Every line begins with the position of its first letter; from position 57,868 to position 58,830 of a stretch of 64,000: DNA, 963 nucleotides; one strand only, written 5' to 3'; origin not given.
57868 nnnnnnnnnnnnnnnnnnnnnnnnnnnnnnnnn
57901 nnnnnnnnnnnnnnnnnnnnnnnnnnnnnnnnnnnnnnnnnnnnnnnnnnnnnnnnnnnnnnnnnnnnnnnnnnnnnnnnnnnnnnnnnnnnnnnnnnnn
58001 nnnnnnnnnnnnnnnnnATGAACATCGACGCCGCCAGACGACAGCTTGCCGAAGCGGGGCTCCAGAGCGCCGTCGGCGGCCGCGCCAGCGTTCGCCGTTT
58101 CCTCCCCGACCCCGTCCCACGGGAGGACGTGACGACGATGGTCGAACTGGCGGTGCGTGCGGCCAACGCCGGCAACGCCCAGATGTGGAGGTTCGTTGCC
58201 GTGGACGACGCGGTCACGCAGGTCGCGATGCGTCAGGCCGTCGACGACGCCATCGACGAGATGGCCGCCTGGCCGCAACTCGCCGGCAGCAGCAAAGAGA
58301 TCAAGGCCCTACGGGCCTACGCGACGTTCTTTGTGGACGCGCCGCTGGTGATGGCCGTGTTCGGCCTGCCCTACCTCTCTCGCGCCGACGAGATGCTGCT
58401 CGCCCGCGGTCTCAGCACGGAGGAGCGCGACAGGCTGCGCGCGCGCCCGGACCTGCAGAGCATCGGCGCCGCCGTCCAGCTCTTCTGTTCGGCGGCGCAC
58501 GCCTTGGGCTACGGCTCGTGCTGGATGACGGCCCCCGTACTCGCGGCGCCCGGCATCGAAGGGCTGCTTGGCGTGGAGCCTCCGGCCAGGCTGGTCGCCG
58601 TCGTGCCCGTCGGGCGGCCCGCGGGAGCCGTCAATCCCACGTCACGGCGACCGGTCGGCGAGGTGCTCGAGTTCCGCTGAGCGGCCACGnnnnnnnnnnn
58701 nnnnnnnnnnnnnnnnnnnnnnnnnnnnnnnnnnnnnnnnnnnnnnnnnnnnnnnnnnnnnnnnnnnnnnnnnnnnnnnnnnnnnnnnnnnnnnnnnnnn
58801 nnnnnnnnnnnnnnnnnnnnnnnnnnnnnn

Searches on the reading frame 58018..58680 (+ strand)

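Call 7: search_protein_families(library=pfam, proteins=[window:58018-58680:+])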
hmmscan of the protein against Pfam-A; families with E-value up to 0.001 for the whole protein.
window:58018-58680:+ (220 aa): 2 families
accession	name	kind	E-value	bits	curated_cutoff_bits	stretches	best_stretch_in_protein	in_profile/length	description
PF00881.29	Nitroreductase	-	4.2e-29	102.3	23.5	1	21-200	3-167/167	Nitroreductase family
PF14512.11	TM1586_NiRdase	-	8.6e-06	26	27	0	160-218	95-150/215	Putative TM nitroreductase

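Call 16: search_protein_families(library=ncbifam, proteins=[window:58018-58680:+])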
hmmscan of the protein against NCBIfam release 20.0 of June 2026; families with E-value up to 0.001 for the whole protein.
window:58018-58680:+ (220 aa): 5 families
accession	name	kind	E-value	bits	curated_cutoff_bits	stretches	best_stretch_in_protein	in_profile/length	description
TIGR02476.1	BluB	equivalog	9.2e-15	54.6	150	1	14-202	8-181/205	5,6-dimethylbenzimidazole synthase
NF009810.0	PRK13294.1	equivalog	4.4e-13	48.9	304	1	12-217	251-446/449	coenzyme F420-0:L-glutamate ligase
TIGR03553.1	F420_FbiB_CTERM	equivalog_domain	7.7e-09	35.6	249.55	1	18-218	2-192/194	F420 biosynthesis protein FbiB, C-terminal domain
NF047509.1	Rv3131_FMN_oxido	subfamily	0.00052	19.6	199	0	41-67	2-28/319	Acg family FMN-binding oxidoreductase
NF008088.0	PRK10828.1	equivalog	0.00071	19.2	183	0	24-81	12-73/183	NAD(P)H nitroreductase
